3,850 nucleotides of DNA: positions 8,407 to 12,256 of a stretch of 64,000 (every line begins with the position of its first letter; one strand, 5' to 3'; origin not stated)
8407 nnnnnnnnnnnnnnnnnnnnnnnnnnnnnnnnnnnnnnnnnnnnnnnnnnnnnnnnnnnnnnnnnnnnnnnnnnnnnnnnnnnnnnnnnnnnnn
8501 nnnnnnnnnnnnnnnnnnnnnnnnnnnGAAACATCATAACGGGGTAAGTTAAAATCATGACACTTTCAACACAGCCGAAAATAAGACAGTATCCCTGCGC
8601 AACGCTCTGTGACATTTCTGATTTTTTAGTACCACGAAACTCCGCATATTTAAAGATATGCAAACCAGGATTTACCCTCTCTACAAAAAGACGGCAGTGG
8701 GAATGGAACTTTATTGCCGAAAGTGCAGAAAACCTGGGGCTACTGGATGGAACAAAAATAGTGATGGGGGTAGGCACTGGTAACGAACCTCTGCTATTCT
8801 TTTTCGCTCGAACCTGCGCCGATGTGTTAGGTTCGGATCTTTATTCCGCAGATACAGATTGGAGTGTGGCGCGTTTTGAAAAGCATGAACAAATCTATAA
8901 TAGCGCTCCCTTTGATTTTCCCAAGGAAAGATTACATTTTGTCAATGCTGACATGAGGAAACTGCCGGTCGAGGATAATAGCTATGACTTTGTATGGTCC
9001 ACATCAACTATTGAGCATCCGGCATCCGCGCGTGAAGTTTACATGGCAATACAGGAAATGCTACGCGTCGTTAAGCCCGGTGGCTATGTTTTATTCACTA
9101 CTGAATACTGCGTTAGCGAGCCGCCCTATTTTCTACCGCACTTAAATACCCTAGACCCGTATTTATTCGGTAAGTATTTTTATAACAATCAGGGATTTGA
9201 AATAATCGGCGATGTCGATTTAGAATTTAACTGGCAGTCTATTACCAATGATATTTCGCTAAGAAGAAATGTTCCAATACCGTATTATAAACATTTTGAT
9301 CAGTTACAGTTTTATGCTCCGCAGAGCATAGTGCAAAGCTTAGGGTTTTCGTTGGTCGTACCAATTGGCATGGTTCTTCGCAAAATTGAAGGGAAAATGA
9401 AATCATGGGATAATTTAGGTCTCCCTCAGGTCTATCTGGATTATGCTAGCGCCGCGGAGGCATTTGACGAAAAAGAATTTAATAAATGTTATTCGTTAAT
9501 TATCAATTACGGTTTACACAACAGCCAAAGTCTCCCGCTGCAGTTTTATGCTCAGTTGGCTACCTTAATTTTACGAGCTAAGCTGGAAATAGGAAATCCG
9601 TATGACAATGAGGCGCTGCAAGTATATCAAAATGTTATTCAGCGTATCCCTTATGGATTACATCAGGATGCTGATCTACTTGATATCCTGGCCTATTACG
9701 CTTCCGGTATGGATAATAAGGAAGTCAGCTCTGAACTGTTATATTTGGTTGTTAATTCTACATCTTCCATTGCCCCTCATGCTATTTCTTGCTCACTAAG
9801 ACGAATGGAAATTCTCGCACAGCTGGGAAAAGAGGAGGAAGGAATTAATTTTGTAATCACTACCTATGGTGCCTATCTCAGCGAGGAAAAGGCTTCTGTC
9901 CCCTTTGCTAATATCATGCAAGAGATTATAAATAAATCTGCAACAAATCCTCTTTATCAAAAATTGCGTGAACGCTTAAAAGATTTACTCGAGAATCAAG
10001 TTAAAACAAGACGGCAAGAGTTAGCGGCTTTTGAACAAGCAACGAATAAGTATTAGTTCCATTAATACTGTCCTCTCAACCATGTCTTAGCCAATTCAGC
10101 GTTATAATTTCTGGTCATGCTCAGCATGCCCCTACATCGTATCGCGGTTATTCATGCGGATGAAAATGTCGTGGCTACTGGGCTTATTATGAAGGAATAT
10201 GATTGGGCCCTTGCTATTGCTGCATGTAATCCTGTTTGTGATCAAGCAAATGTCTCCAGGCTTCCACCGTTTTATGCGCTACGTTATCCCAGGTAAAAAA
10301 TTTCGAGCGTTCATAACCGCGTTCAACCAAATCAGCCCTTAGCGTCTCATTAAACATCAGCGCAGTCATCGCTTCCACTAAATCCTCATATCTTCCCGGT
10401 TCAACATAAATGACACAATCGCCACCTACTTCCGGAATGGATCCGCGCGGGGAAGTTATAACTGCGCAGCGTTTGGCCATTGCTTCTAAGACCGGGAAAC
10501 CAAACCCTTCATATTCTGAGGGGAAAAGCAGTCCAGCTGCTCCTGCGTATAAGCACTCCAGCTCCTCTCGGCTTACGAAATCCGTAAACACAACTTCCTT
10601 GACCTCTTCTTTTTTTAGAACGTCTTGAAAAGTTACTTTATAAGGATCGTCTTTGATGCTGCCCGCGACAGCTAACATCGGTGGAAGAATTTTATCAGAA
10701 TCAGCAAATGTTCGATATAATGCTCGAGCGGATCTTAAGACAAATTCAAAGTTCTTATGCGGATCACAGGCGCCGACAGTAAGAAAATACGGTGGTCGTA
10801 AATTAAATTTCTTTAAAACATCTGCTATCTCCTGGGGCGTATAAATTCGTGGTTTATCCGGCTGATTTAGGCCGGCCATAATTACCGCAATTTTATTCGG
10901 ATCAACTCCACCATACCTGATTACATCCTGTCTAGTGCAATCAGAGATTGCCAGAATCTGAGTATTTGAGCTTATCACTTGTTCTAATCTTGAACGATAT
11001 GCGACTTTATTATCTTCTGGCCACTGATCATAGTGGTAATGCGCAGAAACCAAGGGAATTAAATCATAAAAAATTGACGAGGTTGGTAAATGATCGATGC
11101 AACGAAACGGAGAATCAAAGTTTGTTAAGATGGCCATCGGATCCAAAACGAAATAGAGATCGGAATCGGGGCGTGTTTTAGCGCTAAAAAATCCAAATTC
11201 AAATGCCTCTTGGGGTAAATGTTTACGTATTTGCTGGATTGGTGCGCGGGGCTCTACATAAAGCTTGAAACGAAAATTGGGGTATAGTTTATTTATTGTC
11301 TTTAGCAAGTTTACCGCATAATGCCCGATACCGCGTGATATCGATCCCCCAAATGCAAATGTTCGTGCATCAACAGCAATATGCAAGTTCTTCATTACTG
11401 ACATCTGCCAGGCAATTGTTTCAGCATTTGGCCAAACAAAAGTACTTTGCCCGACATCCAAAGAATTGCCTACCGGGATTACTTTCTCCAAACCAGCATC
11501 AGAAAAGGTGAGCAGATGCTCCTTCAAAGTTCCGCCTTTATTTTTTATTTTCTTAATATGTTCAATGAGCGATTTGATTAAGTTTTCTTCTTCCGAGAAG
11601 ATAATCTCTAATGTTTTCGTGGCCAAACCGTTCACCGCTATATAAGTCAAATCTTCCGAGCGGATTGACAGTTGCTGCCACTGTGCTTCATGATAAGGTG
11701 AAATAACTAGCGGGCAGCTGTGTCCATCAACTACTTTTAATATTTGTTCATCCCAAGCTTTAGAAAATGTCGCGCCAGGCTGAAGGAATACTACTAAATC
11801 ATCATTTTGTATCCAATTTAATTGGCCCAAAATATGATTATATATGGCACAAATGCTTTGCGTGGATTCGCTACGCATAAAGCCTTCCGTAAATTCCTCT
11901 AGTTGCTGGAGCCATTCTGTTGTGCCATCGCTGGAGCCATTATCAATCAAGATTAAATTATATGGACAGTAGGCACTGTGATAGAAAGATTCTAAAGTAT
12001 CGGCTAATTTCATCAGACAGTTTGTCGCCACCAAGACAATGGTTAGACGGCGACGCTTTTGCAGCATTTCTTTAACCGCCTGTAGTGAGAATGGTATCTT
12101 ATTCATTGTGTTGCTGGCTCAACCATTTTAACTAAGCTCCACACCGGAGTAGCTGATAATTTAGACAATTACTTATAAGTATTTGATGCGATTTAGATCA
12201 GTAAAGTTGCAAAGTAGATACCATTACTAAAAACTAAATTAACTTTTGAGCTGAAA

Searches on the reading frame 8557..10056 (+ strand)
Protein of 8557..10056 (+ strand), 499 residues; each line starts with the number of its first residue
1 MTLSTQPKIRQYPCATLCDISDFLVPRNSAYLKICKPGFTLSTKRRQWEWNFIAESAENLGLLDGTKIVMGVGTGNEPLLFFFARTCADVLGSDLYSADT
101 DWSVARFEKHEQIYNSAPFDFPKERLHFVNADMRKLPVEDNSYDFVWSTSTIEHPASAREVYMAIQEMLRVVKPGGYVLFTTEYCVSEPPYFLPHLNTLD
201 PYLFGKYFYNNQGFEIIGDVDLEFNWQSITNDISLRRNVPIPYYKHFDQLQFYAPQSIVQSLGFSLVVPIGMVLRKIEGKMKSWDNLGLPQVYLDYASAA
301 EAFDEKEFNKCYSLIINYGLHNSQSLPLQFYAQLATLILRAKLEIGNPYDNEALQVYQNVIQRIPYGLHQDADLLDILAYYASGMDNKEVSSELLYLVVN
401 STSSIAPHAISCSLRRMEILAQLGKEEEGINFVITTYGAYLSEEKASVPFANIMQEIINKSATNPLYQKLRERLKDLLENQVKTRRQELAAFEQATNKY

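Call 11: search_protein_families(library=ncbifam, proteins=[window:8557-10056:+])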
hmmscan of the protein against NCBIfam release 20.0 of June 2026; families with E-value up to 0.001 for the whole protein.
window:8557-10056:+ (499 aa): 14 families
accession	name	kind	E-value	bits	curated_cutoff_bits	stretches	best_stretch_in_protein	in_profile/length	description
NF007610.0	PRK10258.1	equivalog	8.2e-08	31.9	342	1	127-183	88-141/251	malonyl-ACP O-methyltransferase BioC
TIGR02072.1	BioC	equivalog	2.6e-07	30.7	184.95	1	109-182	73-134/244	malonyl-ACP O-methyltransferase BioC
NF038099.1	AsSugarArsM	exception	1.2e-05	24.6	400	1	68-185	63-176/321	arsenosugar biosynthesis arsenite methyltransferase ArsM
NF001241.0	PRK00216.1-2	equivalog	2.4e-05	24.1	327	1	80-180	66-147/231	demethylmenaquinone methyltransferase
NF041675.1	sarc_dimgly_tmase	equivalog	4.1e-05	23.6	550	1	126-190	118-179/278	sarcosine/dimethylglycine N-methyltransferase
NF045823.1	PthPhpthDimycoMt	equivalog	6.6e-05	22.2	300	1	126-181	115-167/256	phthiotriol/phenolphthiotriol dimycocerosates methyltransferase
NF045649.1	2X_seleno_MduS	exception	0.00011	21.3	380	1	67-181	43-148/338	methyltransferase domain-containing selenoprotein MduS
NF001243.0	PRK00216.1-4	equivalog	0.00015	21.2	235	1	124-179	98-150/237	demethylmenaquinone methyltransferase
NF040539.1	AST_met_ArsM_2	exception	0.00029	20.8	240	1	123-181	109-164/262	putative arsinothricin biosynthesis methyltransferase ArsM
TIGR01934.1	MenG_MenH_UbiE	subfamily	0.00031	20.1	158.35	1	123-179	87-140/223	ubiquinone/menaquinone biosynthesis methyltransferase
NF001240.0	PRK00216.1-1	equivalog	0.00032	19.8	378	1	126-180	117-168/251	bifunctional demethylmenaquinone methyltransferase/2-methoxy-6-polyprenyl-1,4-benzoquinol methylase UbiE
NF045825.1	FAmtase_mtf2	equivalog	0.00037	19.8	400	1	125-182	106-160/248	fatty-acid O-methyltransferase Mtf2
TIGR02752.1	MenG_heptapren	equivalog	0.00041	19.9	419.85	1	125-179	97-148/231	demethylmenaquinone methyltransferase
NF041537.1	ArsM_AhpD_UU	exception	0.00052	18.9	510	1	124-182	127-182/345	arsenite methyltransferase/AhpD domain selenoprotein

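Call 25: find_related_loci(query=window:8557-10056:+, collection=genome_contigs, flank=10000)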
Query window:8557-10056:+ (499 aa) in genome_contigs; peptide patterns used: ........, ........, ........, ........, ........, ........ (x = any residue, [..] = any of these).
143 stretches matched a pattern, but none encodes a relative of the query by tblastn (E <= 1e-3).
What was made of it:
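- Tried and rejected: The neighbouring 499-aa gene has no relative in 185,579 species genomes (call 25).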

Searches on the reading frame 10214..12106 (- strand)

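Call 11: search_protein_families(library=ncbifam, proteins=[window:10214-12106:-])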
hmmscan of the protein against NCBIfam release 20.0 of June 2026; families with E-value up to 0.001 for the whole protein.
window:10214-12106:- (630 aa): 17 families
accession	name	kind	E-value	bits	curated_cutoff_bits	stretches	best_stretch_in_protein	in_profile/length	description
TIGR02149.1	glgA_Coryne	subfamily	1.8e-22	80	302.4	1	378-620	142-390/391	glycogen synthase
TIGR04047.1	MSMEG_0565_glyc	hypoth_equivalog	5.9e-18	65.1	259.85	1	375-618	133-372/373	MSMEG_0565 family glycosyltransferase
TIGR03449.1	mycothiol_MshA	equivalog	5.1e-13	48.7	462.5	1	371-620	154-403/406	D-inositol-3-phosphate glycosyltransferase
NF038295.1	EPS_HpsP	equivalog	8.6e-10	38.2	550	1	433-620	200-387/388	hormogonium polysaccharide biosynthesis glycosyltransferase HpsP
NF053787.1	GlcN_PG_synth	equivalog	2.1e-09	36.7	480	1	505-621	244-360/361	N-acetylglucosaminyl phosphatidylglycerol synthase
NF038298.1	EPS_HpsO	equivalog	2.3e-09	36.5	575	1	533-620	299-387/388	hormogonium polysaccharide biosynthesis glycosyltransferase HpsO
NF041010.1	glycosy_Agl16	equivalog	8.7e-09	34.7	575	1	377-619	130-350/352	glycosylation protein Agl16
NF038229.1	Glyco4_Geo_Pelo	equivalog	1.8e-07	30.5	400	1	371-552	100-267/338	GPMC system family 4 glycosyltransferase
TIGR03999.1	thiol_BshA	equivalog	2.4e-07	30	273.7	1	485-612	236-365/375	N-acetyl-alpha-D-glucosaminyl L-malate synthase BshA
NF050063.1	ProtGlycPglJ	equivalog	8.3e-07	28.5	500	1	381-615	145-361/363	N-acetylgalactosamine-N,N'-diacetylbacillosaminyl-diphospho-undecaprenol 4-alpha-N-acetylgalactosaminyltransferase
NF041876.1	EPS_EpsE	equivalog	2.7e-06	26.9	400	1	441-599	217-374/389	exopolysaccharide biosynthesis GT4 family glycosyltransferase EpsE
NF053513.1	Gtran_IagA_BgsA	equivalog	2.9e-06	26.5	460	1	492-616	205-327/333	LTA glycolipid anchor biosynthesis glycosyltransferase, IagA/BgsA family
TIGR03088.1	stp2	hypoth_equivalog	2.5e-05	23.5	409.05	1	385-607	141-360/374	TIGR03088 family PEP-CTERM/XrtA system glycosyltransferase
NF047684.1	TeichurnBiosyTuaC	equivalog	6.7e-05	22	550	1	499-600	266-368/391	teichuronic acid biosynthesis protein TuaC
TIGR04157.1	glyco_rSAM_CFB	subfamily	0.00048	19.2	400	1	376-552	165-330/406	TIGR04157 family glycosyltransferase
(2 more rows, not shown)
